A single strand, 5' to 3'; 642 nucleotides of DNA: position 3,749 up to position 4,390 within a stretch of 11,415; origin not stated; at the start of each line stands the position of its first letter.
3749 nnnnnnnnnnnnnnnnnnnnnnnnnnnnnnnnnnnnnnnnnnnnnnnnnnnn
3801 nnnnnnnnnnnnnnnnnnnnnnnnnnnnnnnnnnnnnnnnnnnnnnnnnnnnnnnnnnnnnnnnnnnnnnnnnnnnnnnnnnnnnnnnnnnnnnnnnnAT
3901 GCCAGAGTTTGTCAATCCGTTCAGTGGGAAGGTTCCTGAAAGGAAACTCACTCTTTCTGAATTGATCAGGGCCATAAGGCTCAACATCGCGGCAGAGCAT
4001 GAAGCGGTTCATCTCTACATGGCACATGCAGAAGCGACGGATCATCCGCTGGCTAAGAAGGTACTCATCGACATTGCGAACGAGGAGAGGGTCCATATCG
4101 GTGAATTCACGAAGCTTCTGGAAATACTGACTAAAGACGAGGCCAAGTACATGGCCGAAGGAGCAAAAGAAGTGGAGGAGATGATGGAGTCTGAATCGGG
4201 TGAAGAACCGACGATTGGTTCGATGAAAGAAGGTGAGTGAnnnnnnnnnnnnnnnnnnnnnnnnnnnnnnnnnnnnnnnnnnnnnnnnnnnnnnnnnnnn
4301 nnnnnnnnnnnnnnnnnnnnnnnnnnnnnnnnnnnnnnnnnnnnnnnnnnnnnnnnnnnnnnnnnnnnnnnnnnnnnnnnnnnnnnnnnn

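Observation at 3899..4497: Orphaned encapsulin cargo: intact EncFtn/Flp followed by a shell gene cut off after ~60 codons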

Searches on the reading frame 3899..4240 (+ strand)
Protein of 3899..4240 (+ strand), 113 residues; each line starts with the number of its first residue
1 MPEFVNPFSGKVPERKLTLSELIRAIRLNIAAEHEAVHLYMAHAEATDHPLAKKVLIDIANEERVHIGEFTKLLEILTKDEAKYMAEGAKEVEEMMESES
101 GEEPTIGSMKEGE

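Call 3: search_protein_families(library=pfam, proteins=[window:3899-4240:+], max_evalue=0.01)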
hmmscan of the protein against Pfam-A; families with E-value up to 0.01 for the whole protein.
window:3899-4240:+ (113 aa): 3 families
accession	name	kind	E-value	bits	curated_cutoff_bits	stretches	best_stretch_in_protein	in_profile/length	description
PF05067.18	Mn_catalase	-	2e-05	24.2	27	1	21-86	138-203/284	Manganese containing catalase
PF02915.23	Rubrerythrin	-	7.8e-05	23.5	22.8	1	28-91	5-71/137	Rubrerythrin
PF03232.19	COQ7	-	0.00041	20.4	23.5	1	22-75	3-57/169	Ubiquinone biosynthesis protein COQ7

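Call 4: search_protein_families(library=ncbifam, proteins=[window:3899-4240:+], max_evalue=0.01)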
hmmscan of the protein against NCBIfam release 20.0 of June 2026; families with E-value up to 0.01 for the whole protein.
window:3899-4240:+ (113 aa): 4 families
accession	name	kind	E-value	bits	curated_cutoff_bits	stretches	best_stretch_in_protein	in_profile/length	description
NF058679.1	EncB_fam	subfamily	7.5e-35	119.5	90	1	1-104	1-103/117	encapsulin nanocompartment ferritin-likeEncB family encapsulin nanocompartment ferritin-like cargo protein cargo protein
TIGR04535.1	ferrit_encaps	subfamily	7.8e-25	87.1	125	1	4-108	1-112/114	encapsulin-associated ferritin-like protein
NF058678.1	EncB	exception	2.7e-06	27.7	210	1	24-84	13-73/160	encapsulin nanocompartment ferritin-like cargo protein EncB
NF045676.1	FeExpMbfA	equivalog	0.0082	15.6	450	1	24-83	97-157/318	iron exporter MbfA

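Call 7: find_encoding_contigs(protein=window:3899-4240:+, flank=10000, max_places=10)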
Protein window:3899-4240:+ (113 aa): 23 contigs read that carry it; 7 places shown.
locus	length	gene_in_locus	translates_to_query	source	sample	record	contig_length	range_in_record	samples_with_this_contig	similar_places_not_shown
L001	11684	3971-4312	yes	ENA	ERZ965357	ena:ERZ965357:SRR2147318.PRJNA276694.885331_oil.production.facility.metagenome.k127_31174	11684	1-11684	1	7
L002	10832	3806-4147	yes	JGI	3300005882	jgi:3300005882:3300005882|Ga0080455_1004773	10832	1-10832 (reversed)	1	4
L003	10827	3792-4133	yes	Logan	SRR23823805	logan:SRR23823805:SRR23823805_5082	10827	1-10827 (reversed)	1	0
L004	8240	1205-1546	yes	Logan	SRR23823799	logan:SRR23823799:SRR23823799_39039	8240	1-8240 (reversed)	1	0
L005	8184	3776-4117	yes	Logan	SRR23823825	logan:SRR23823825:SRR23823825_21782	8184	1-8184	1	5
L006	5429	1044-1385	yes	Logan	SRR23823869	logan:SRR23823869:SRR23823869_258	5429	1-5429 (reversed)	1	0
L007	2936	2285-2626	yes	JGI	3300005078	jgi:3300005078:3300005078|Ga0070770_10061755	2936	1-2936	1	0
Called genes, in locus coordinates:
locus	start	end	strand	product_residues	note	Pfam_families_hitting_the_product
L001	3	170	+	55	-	?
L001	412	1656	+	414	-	PF00171:Aldedh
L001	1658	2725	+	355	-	PF00696:AA_kinase, PF01472:PUA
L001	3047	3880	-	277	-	PF01988:VIT1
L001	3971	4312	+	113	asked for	PF05067:Mn_catalase (weak)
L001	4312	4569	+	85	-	PF04454:Linocin_M18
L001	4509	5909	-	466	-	PF00128:Alpha-amylase, PF16657:Malt_amylase_C (weak), PF22026:Alpha-amylase_C_2 (weak)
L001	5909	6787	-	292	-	PF00528:BPD_transp_1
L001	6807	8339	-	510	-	PF16296:TM_PBP2_N, PF14785:MalF_P2, PF00528:BPD_transp_1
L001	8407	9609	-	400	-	PF01547:SBP_bac_1, PF13416:SBP_bac_8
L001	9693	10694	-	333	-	PF00356:LacI, PF00532:Peripla_BP_1, PF13407:Peripla_BP_4, PF13377:Peripla_BP_3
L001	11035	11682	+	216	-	?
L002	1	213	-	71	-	?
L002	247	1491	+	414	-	PF00171:Aldedh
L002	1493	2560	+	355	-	PF00696:AA_kinase, PF01472:PUA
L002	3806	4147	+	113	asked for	PF05067:Mn_catalase (weak)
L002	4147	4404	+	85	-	PF04454:Linocin_M18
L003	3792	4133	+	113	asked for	PF05067:Mn_catalase (weak)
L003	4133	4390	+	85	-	PF04454:Linocin_M18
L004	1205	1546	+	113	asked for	PF05067:Mn_catalase (weak)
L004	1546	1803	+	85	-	PF04454:Linocin_M18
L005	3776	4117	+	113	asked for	PF05067:Mn_catalase (weak)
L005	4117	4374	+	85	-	PF04454:Linocin_M18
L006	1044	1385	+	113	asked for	PF05067:Mn_catalase (weak)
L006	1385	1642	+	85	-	PF04454:Linocin_M18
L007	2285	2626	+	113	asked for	PF05067:Mn_catalase (weak)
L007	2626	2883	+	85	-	PF04454:Linocin_M18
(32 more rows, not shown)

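Call 10: search_solved_structures(query=window:3899-4237:+, max_evalue=0.01, show_alignments=3)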
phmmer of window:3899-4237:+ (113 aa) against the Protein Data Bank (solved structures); distinct sequences matched with E-value up to 0.01: 6.
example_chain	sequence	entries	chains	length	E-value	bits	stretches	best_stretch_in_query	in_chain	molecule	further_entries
7s8t_A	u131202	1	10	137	6.7e-16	61.5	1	5-104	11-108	EncC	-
5n5e_e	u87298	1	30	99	2.1e-11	47.1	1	15-96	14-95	PFC_05175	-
4rzp_A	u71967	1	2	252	7.9e-11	45.2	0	62-94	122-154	Engineered Protein OR366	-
2e0z_A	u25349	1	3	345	1.3e-10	44.5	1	15-98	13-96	Virus-like particle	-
7s5c_A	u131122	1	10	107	0.00021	24.6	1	23-86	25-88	EncB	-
7s5k_A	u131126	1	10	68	0.00029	24.1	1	23-81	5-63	EncB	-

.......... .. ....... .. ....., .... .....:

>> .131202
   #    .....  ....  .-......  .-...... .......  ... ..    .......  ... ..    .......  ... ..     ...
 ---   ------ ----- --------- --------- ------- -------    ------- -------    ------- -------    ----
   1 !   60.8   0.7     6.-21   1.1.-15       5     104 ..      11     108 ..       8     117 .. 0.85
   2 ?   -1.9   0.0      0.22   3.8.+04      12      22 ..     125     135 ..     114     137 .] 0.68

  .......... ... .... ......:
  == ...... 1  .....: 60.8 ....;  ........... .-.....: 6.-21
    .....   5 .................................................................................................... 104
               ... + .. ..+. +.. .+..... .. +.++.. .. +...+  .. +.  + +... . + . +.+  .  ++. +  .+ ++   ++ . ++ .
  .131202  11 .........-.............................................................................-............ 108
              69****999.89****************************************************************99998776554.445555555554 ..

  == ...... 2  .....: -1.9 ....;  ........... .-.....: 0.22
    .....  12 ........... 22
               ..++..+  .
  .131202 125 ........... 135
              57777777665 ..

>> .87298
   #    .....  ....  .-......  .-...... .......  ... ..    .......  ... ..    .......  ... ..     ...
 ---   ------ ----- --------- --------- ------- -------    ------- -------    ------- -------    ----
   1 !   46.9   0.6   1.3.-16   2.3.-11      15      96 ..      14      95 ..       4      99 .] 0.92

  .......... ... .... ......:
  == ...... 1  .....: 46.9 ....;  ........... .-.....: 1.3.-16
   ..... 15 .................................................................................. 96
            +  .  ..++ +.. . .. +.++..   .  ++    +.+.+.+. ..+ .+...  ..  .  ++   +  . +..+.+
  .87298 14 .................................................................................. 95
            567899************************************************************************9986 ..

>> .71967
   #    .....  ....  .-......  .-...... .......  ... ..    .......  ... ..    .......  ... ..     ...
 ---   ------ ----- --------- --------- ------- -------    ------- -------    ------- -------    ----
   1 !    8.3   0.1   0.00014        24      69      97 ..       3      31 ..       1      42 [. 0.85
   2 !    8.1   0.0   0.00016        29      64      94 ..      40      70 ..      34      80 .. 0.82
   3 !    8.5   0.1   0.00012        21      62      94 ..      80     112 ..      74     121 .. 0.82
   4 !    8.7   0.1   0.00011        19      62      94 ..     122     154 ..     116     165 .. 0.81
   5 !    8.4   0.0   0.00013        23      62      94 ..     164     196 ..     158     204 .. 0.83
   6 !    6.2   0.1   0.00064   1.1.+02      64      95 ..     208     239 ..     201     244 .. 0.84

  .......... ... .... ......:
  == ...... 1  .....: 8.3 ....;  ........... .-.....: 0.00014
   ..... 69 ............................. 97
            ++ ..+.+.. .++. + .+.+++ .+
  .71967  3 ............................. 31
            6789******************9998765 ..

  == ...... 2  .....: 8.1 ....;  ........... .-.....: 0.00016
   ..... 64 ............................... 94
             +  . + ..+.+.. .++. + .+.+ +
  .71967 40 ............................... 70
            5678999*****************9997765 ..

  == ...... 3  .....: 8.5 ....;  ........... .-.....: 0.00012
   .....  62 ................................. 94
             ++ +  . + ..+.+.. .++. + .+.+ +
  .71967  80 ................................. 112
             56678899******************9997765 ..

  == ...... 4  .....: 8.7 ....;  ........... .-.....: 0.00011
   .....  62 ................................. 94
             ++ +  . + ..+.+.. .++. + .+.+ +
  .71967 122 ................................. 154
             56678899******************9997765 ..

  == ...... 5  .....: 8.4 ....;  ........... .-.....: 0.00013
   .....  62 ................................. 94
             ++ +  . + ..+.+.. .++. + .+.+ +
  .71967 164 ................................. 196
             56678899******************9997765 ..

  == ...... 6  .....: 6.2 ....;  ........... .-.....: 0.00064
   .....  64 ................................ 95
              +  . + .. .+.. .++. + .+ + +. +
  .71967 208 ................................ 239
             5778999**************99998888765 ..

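Call 12: find_related_loci(query=window:3899-4237:+, collection=genome_contigs, flank=10000)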
Query window:3899-4237:+ (113 aa) in genome_contigs; peptide patterns used: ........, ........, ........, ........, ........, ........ (x = any residue, [..] = any of these).
309 stretches matched a pattern; 251 encode a relative of the query (tblastn E <= 1e-3); the best 80 are kept; 80 distinct loci.
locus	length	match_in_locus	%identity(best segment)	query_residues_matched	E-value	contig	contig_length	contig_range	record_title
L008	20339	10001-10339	85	1-113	3e-61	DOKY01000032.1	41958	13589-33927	MAG TPA_asm: Pseudothermotoga sp. isolate UBA12540 contig_200, whole genome shotgun sequence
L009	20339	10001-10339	82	1-113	6e-60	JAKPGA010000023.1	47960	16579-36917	MAG: Thermotogota bacterium isolate JPMR_metabat.52 k141_478019, whole genome shotgun sequence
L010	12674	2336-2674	81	1-113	3e-59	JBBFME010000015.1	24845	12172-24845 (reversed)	MAG: Pseudothermotoga sp. isolate Uz-U4-43 NODE_15_length_24845_cov_3.625484, whole genome shotgun sequence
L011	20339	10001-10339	79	1-113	8e-59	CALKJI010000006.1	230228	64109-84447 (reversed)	MAG: uncultured Pseudothermotoga sp. isolate L1_Bin_METABAT__241_1 genome assembly, contig: c_000000279983, whole genome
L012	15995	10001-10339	80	1-113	8e-59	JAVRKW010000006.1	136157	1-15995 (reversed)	MAG: Pseudothermotoga sp. isolate TVZ.SD19.183 Thermotogota_10_MX1.010_21_136158_23.395638, whole genome shotgun sequenc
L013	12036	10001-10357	81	1-111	5e-58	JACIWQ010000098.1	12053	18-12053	MAG: Thermoflexales bacterium isolate MAG-30 Thermoflexales_E3_bin20_Scaffold_98, whole genome shotgun sequence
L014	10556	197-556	78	1-112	5e-57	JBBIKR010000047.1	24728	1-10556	MAG: Thermoflexales bacterium isolate QH2S170213_bin_190 NODE_2302_length_24728_cov_7.579176, whole genome shotgun seque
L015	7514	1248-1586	88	1-113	4e-57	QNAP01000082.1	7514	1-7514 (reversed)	MAG: Thermotogae bacterium isolate B41_G15 B41_Guay15_scaffold_03454, whole genome shotgun sequence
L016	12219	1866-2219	78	1-110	2e-56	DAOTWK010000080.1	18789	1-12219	MAG TPA_asm: Anaerolineae bacterium isolate H12_134 k73_1593616, whole genome shotgun sequence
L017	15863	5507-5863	78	1-111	5e-56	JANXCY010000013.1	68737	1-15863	MAG: Anaerolineae bacterium isolate SKYB88 NODE_13_length_68737_cov_36.754573, whole genome shotgun sequence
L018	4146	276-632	76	1-111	4e-56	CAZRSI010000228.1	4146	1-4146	MAG TPA_asm: uncultured Anaerolineae bacterium isolate binchicken_co6_220 genome assembly, contig: NODE_29779_length_414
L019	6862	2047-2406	77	1-112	1e-55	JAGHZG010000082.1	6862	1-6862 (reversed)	MAG: Chloroflexota bacterium isolate 626A.7 NODE_1521_length_6862_cov_5.292787, whole genome shotgun sequence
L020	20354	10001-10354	77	1-110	9e-56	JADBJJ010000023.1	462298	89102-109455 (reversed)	MAG: Chloroflexota bacterium isolate Tumba.bins.32 NODE_33_length_462298_cov_157.75, whole genome shotgun sequence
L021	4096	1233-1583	78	1-111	2e-55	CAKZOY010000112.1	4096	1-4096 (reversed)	MAG TPA_asm: uncultured Chloroflexi bacterium isolate SRR5214706_bin.33_CONCOCT_v1.1_MAG genome assembly, contig: ERZ174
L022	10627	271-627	76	1-111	2e-55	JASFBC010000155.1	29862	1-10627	MAG: Anaerolineae bacterium isolate PO_4 k141_427096, whole genome shotgun sequence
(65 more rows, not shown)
